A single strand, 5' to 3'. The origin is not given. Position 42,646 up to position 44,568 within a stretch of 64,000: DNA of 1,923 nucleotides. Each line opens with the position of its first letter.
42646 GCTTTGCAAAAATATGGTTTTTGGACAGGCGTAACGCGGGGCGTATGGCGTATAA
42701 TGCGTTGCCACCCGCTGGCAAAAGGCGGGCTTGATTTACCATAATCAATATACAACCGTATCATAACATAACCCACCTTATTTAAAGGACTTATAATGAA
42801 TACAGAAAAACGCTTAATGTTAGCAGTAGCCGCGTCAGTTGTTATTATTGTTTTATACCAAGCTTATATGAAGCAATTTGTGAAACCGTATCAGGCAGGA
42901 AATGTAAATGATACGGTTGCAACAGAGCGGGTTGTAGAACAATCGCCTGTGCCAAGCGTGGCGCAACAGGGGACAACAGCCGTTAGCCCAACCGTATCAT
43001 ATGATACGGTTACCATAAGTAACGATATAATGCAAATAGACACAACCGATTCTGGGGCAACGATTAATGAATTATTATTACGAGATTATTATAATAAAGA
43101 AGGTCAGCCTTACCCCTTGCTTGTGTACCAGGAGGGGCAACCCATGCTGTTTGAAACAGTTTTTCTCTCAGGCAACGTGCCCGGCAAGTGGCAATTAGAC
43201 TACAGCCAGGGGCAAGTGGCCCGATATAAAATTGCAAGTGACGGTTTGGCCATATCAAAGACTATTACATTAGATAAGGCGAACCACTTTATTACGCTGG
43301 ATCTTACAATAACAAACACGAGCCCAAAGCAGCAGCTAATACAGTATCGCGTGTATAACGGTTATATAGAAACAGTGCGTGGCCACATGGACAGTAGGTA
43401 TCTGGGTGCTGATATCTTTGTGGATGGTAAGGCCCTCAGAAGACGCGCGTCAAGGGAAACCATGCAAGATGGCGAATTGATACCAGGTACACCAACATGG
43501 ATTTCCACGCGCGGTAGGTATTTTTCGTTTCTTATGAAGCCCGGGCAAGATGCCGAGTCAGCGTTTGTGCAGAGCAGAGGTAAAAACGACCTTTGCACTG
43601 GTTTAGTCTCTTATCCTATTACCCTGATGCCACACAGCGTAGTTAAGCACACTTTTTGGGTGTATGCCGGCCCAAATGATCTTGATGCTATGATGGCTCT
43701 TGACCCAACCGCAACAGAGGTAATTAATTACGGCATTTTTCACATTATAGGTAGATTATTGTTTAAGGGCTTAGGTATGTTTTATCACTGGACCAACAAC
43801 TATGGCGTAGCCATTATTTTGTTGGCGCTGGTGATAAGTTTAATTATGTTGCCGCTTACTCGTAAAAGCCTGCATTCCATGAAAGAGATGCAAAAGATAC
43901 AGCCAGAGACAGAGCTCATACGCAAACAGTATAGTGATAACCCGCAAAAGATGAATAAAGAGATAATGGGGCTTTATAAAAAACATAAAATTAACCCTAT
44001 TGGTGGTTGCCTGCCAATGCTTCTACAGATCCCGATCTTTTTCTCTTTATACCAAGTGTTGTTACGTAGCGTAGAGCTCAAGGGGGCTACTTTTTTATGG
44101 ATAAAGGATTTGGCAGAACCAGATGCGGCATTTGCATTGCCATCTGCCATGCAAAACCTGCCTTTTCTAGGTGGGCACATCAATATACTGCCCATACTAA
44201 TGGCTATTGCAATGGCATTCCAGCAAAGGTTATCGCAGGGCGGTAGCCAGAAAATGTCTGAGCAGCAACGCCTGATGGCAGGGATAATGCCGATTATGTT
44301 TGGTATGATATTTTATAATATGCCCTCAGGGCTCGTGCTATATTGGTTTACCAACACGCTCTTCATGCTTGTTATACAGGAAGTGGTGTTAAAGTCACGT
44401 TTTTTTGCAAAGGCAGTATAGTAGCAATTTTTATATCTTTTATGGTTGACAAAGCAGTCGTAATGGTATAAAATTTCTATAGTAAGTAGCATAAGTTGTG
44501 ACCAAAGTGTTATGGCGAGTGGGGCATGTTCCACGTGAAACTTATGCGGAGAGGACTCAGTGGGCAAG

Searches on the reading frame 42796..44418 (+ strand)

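Call 30: search_protein_families(library=pfam, proteins=[window:42796-44418:+], max_evalue=0.00001)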
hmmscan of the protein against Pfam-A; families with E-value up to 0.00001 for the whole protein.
window:42796-44418:+ (541 aa): 2 families
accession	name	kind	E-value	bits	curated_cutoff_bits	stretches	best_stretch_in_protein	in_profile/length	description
PF02096.25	60KD_IMP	-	6.7e-57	192.5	35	1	336-531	1-161/163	60Kd inner membrane protein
PF14849.12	YidC_periplas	-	5.8e-20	72.8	24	1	72-324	2-282/283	YidC periplasmic domain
